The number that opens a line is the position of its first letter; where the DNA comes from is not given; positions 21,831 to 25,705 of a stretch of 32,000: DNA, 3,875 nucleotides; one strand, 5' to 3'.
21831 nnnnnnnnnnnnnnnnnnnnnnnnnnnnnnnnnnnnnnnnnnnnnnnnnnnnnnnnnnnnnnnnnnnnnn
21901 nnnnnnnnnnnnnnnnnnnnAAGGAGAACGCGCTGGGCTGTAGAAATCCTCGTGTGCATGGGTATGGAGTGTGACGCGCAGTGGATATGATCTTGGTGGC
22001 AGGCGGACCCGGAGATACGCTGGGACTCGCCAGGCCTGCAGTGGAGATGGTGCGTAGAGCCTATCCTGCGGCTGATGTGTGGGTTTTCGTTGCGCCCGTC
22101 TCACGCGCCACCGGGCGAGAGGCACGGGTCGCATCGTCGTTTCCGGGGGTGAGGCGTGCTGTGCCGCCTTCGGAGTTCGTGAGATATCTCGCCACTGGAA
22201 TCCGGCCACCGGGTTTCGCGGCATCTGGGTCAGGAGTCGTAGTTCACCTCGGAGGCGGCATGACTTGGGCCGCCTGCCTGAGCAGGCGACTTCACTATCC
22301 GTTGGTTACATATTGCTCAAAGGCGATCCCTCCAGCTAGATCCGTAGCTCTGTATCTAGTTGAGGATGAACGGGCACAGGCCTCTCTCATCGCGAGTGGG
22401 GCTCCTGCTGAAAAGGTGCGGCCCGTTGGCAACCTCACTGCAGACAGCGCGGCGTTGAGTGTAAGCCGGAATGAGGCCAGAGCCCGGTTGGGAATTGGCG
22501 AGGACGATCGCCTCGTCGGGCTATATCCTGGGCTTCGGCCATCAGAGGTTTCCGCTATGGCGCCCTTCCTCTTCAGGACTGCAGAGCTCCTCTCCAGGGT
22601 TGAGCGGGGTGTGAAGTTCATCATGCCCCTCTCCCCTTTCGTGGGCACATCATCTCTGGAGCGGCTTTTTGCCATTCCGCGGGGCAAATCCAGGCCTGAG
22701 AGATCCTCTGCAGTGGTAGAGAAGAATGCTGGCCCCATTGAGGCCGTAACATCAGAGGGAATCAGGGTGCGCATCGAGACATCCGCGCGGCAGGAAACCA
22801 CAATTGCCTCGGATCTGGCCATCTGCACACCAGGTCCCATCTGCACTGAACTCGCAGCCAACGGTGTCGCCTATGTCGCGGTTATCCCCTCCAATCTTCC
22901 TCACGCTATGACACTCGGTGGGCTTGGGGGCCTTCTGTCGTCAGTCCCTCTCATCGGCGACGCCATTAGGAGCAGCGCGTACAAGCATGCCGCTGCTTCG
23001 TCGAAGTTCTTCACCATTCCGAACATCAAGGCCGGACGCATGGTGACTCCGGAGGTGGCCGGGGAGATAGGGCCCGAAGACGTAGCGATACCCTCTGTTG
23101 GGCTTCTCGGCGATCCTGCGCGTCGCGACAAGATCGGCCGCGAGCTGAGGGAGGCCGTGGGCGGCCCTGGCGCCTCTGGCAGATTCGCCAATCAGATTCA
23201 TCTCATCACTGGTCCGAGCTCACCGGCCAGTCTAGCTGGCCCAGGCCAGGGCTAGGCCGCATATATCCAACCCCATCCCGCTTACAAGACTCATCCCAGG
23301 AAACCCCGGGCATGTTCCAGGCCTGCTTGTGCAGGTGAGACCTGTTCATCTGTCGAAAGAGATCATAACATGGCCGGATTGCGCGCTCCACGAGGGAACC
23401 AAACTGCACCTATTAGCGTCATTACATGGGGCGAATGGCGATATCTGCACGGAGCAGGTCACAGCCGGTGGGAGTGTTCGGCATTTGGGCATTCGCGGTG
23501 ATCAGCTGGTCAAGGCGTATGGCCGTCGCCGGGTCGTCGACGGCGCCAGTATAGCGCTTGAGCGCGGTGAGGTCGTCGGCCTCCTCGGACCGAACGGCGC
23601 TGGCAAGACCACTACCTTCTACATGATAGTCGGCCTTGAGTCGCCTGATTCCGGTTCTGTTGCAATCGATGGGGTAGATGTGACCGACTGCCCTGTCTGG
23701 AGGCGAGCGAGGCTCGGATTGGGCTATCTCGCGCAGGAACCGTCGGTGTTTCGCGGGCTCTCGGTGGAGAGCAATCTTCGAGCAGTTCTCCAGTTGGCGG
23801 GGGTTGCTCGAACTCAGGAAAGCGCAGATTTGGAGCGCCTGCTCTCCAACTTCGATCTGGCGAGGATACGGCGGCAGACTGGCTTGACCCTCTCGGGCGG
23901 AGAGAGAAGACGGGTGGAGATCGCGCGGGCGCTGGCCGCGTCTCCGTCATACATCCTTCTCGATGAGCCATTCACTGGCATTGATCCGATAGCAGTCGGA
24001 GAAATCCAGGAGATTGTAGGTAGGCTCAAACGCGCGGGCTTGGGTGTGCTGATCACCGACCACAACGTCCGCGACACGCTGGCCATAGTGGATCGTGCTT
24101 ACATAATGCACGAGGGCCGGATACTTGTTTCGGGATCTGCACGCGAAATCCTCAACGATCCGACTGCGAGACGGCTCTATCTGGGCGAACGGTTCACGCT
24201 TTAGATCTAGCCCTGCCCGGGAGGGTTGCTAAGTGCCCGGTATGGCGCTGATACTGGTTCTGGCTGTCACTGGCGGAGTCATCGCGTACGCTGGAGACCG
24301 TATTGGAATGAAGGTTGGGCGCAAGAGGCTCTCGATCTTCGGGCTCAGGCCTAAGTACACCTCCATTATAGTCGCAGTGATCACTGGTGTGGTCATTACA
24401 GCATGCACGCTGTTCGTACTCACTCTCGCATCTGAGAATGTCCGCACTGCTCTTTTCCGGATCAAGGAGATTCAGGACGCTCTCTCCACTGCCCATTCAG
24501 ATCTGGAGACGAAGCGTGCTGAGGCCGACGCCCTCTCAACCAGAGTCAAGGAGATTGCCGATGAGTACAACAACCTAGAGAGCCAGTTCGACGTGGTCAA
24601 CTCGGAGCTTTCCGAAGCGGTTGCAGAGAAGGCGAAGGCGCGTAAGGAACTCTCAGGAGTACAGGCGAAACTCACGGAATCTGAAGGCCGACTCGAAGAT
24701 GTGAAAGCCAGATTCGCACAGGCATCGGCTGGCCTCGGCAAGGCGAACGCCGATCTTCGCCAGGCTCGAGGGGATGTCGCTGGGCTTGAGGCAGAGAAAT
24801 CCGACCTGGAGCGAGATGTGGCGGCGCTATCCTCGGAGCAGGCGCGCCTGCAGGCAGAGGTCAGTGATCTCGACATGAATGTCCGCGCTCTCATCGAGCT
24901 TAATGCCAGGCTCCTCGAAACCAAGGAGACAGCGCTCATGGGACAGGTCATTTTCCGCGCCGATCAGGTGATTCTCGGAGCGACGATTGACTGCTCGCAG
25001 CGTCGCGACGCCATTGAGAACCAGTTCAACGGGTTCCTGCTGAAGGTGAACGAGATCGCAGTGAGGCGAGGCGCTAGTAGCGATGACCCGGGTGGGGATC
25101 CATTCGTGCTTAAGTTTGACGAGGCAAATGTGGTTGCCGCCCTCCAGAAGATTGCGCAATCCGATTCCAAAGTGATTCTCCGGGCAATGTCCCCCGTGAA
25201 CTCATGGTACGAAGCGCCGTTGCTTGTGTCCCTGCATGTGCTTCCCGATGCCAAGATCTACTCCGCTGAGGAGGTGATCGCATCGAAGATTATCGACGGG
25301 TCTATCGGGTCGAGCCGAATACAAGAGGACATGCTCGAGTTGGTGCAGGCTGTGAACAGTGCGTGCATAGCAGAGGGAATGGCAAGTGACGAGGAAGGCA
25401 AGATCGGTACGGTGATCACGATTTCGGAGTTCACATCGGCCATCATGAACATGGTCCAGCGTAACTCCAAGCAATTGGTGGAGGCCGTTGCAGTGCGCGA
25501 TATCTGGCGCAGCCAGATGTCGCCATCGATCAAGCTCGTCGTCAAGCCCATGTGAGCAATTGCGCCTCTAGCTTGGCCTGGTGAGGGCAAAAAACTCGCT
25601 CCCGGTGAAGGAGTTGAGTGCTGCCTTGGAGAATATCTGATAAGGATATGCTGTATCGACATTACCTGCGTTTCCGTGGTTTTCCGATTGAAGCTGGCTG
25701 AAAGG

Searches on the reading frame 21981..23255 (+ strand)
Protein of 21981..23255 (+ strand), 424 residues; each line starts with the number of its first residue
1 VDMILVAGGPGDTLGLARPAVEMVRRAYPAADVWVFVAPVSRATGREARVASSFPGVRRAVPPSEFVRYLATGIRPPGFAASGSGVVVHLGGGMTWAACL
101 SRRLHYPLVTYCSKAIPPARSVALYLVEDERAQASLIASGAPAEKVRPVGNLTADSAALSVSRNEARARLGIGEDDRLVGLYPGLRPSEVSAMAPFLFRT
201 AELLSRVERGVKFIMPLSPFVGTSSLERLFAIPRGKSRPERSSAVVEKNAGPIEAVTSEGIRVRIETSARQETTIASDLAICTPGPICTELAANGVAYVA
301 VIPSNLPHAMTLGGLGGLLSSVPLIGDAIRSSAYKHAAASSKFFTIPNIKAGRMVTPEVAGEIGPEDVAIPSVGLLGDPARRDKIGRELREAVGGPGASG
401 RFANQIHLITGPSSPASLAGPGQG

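Call 3: search_protein_families(library=pfam, proteins=[window:21981-23255:+], max_evalue=0.01)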
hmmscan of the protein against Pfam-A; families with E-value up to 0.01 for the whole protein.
window:21981-23255:+ (424 aa): 1 family
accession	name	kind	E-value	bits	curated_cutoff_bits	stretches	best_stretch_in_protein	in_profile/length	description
PF02684.21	LpxB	-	4.1e-05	23.1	22.6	1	148-218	157-227/374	Lipid-A-disaccharide synthetase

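Call 4: search_protein_families(library=ncbifam, proteins=[window:21981-23255:+], max_evalue=0.01)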
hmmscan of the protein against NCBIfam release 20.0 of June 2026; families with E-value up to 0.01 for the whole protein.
window:21981-23255:+ (424 aa): 1 family
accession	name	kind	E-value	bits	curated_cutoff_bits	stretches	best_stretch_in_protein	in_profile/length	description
TIGR00215.1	lpxB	equivalog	8.9e-10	37.9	190.25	1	145-229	160-245/382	lipid-A-disaccharide synthase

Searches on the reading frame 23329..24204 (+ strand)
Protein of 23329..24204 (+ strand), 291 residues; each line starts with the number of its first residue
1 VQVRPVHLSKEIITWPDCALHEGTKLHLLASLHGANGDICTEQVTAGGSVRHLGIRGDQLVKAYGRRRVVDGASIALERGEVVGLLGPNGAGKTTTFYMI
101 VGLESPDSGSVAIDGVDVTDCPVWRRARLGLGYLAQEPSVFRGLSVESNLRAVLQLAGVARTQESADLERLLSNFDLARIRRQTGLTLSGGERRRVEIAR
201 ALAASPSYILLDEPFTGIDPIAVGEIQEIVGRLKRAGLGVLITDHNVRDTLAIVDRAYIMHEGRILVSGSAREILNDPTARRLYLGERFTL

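Call 3: search_protein_families(library=pfam, proteins=[window:23329-24204:+], max_evalue=0.01)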
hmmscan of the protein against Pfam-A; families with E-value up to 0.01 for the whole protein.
window:23329-24204:+ (291 aa): 3 families
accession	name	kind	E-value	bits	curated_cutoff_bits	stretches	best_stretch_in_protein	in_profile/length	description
PF00005.33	ABC_tran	-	2.3e-33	116.1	25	1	71-215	2-136/137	ABC transporter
PF13304.12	AAA_21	-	0.00022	21.8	27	0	83-103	2-22/304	AAA domain, putative AbiEii toxin, Type IV TA system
PF12399.14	BCA_ABC_TP_C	-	0.0013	18.7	25.5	1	264-289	1-26/27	Branched-chain amino acid ATP-binding cassette transporter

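Call 4: search_protein_families(library=ncbifam, proteins=[window:23329-24204:+], max_evalue=0.01)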
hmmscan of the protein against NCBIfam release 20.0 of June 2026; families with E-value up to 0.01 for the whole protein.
window:23329-24204:+ (291 aa): 189 families (the best 25 are shown)
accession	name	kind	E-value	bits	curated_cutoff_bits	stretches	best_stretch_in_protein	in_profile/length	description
TIGR04406.1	LPS_export_lptB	equivalog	3.1e-102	340.9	240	1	57-291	4-239/239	LPS export ABC transporter ATP-binding protein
NF008144.0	PRK10895.1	equivalog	1.2e-83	280.3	381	1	57-291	6-241/241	LPS export ABC transporter ATP-binding protein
TIGR01188.1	drrA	subfamily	2.7e-48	164.8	312.45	1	62-274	1-211/302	daunorubicin resistance ABC transporter, ATP-binding protein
TIGR03864.1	PQQ_ABC_ATP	hypoth_equivalog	3.8e-46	157.4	302.25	1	58-280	5-225/236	ABC transporter, ATP-binding subunit, PQQ-dependent alcohol dehydrogenase system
TIGR03410.1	urea_trans_UrtE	equivalog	1.2e-43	149.2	285.8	1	59-276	5-221/230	urea ABC transporter ATP-binding subunit UrtE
TIGR00968.1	3a0106s01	subfamily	8.3e-40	136.8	342.75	1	58-281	4-225/237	sulfate ABC transporter ATP-binding protein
TIGR03265.1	PhnT2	equivalog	8.7e-39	133.7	457.7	1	58-280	8-228/353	putative 2-aminoethylphosphonate ABC transporter ATP-binding protein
NF033858.1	ABC2_perm_RbbA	equivalog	3.7e-38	131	1050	1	51-281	263-491/909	ribosome-associated ATPase/putative transporter RbbA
TIGR03740.1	galliderm_ABC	subfamily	1.5e-37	129.5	309.75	1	58-269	4-206/223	lantibiotic protection ABC transporter ATP-binding subunit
TIGR03522.1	GldA_ABC_ATP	equivalog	1e-36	126.9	402.6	1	55-276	3-221/301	gliding motility-associated ABC transporter ATP-binding subunit GldA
NF010060.0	PRK13537.1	equivalog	1.6e-36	125.8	521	1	57-276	18-235/314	nodulation factor ABC transporter ATP-binding protein NodI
TIGR03258.1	PhnT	equivalog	3.1e-36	125.2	499.15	1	54-281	8-234/359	2-aminoethylphosphonate ABC transport system ATP-binding subunit PhnT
TIGR01186.1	proV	subfamily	3.2e-36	125.2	326.6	1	63-279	2-222/363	betaine/proline/choline family ABC transporter ATP-binding protein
NF040840.2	tungstate_WtpC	equivalog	1.3e-35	123.3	440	1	73-281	19-225/347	tungstate ABC transporter ATP-binding protein WtpC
NF010068.0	PRK13548.1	equivalog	2.8e-35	121.7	261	1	55-284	6-240/261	heme ABC transporter ATP-binding protein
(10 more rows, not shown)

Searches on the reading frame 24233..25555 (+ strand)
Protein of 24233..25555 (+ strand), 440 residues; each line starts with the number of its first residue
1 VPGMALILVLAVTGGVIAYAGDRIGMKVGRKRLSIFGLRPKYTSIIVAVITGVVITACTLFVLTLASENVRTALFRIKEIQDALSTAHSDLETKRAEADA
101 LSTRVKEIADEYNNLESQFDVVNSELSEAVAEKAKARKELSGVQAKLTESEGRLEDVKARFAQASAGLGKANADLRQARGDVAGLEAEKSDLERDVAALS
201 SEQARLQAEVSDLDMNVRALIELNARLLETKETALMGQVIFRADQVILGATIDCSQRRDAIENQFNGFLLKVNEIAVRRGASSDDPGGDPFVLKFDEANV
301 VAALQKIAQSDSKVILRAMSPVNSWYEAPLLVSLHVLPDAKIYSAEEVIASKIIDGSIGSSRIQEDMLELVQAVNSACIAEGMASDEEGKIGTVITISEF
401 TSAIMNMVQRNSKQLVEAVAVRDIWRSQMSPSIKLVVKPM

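Call 3: search_protein_families(library=pfam, proteins=[window:24233-25555:+], max_evalue=0.01)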
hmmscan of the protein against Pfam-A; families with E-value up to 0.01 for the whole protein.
window:24233-25555:+ (440 aa): 20 families
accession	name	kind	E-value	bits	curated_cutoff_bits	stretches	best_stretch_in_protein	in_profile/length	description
PF11283.13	DUF3084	-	3.2e-31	107.6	25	1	3-78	1-76/77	Protein of unknown function (DUF3084)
PF19220.6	Rod_CreS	-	8.6e-06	25.5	100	2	124-219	13-108/359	Crescentin, rod domain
PF10473.14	CENP-F_leu_zip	-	2.6e-05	24.8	34.5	1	110-209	24-123/140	Leucine-rich repeats of kinetochore protein Cenp-F/LEK1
PF17675.6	APG6_N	-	0.00013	22.8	45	0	172-241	45-114/132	Apg6 coiled-coil region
PF05911.16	FPP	-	0.00034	19.4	40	1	91-220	671-802/871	Filament-like plant protein, long coiled-coil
PF12795.12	MscS_porin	-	0.00046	20.3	34.4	1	74-212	36-174/238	Mechanosensitive ion channel porin domain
PF25450.1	Rab11-FIP3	-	0.0005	20.8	31.9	1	94-163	52-121/125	Rab11-FIP3-like domain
PF05266.19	DUF724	-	0.00054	20.3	38.4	0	77-164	104-184/188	Protein of unknown function (DUF724)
PF05557.18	MAD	-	0.00054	18.9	30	1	81-234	65-223/661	Mitotic checkpoint protein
PF13851.11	GAS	-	0.00068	19.5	32.3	1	109-236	32-155/200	Growth-arrest specific micro-tubule binding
PF05377.16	FlaC_arch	-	0.00096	19.9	27.8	0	76-115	1-40/55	Flagella accessory protein C (FlaC)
PF09728.14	Taxilin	-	0.0048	16.6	30.3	1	77-148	219-290/302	Myosin-like coiled-coil protein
PF24319.2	DUF7491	-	0.0049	17.5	30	0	170-219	32-81/90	Coiled-coil region of unknown function (DUF7491)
PF00038.26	Filament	-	0.0051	16.9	40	0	88-212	27-146/313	Intermediate filament protein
PF09762.14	CCDC93_CC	-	0.0053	16.3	30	0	100-214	99-242/429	CCDC93 coiled-coil domain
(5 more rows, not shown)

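Call 4: search_protein_families(library=ncbifam, proteins=[window:24233-25555:+], max_evalue=0.01)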
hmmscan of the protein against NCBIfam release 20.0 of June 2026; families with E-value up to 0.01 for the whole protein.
window:24233-25555:+ (440 aa): 23 families
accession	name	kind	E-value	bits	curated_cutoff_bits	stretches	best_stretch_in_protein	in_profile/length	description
NF045487.1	ASRP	equivalog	2.3e-11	43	300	1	68-235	121-286/593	archaea-specific SMC-related protein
TIGR02169.1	SMC_prok_A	equivalog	5.6e-10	37.6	729.4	1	68-222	323-477/1165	chromosome segregation protein SMC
TIGR02168.1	SMC_prok_B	equivalog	3.2e-09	35.1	567.35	1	72-222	795-945/1181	chromosome segregation protein SMC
TIGR04523.1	Mplasa_alph_rch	subfamily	5.9e-07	27.8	270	1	78-219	408-549/745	helix-rich protein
NF047515.1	SpiroCoCo_C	equivalog_domain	7.3e-07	28.6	125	1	76-232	32-180/313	SpiroCoCo family coiled-coil protein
TIGR04211.1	SH3_and_anchor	equivalog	8.4e-06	25.5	65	1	127-234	55-165/198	TIGR04211 family SH3 domain-containing protein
NF003034.1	PRK03918.1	equivalog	8.4e-06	24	700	1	67-232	178-345/878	DNA double-strand break repair ATPase Rad50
NF033632.1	SLATT_4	domain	2.1e-05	24.4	55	1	6-135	34-151/154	SLATT domain-containing protein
TIGR04320.1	Surf_Exclu_PgrA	domain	2.1e-05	24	70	1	77-175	258-359/360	SEC10/PgrA surface exclusion domain-containing protein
NF002572.0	PRK02224.1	equivalog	3.1e-05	22.5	1087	1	77-197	323-443/888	DNA double-strand break repair ATPase Rad50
NF041034.1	Rad50_Sulf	equivalog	0.0001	20.3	1000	1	77-224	498-648/872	DNA double-strand break repair ATPase Rad50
NF041035.1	Rad50_Halo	equivalog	0.00014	20.4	1000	1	74-200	313-439/883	DNA double-strand break repair ATPase Rad50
TIGR02209.1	ftsL_broad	equivalog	0.00016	21.5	42.45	0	45-112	4-70/85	cell division protein FtsL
NF033930.1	pneumo_PspA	exception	0.00024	20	850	1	76-230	179-323/659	pneumococcal surface protein A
NF045780.1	TrlF_fam_ATP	equivalog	0.00043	19.1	350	1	77-232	514-682/944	TrlF family AAA-like ATPase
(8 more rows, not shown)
